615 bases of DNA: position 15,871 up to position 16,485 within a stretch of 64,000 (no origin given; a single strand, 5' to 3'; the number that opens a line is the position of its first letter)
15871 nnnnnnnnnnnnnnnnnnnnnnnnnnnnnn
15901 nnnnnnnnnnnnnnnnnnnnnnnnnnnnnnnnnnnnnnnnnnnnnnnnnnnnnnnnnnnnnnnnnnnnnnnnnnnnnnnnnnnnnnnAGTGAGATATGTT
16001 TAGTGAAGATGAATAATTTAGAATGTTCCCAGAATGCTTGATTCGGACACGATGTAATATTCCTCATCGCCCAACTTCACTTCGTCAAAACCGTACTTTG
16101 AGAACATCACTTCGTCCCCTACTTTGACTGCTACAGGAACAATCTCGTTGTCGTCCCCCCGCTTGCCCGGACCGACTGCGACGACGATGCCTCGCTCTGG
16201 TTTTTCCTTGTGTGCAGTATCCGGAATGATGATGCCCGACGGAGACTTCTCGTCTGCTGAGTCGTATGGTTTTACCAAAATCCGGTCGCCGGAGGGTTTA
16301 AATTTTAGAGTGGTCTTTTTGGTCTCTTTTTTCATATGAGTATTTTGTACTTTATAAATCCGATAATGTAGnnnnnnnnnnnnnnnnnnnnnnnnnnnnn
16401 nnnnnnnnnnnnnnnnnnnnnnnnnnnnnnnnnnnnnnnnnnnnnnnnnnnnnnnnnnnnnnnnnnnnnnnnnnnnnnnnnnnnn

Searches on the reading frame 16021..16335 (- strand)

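Call 45: search_protein_families(library=pfam, proteins=[window:16021-16335:-], max_evalue=0.05)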
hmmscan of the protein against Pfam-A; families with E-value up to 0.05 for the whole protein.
window:16021-16335:- (105 aa): 1 family
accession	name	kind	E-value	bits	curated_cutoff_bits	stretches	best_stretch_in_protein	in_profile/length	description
PF00166.26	Cpn10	-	7e-29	100.2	21.1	1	11-104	1-92/93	Chaperonin 10 Kd subunit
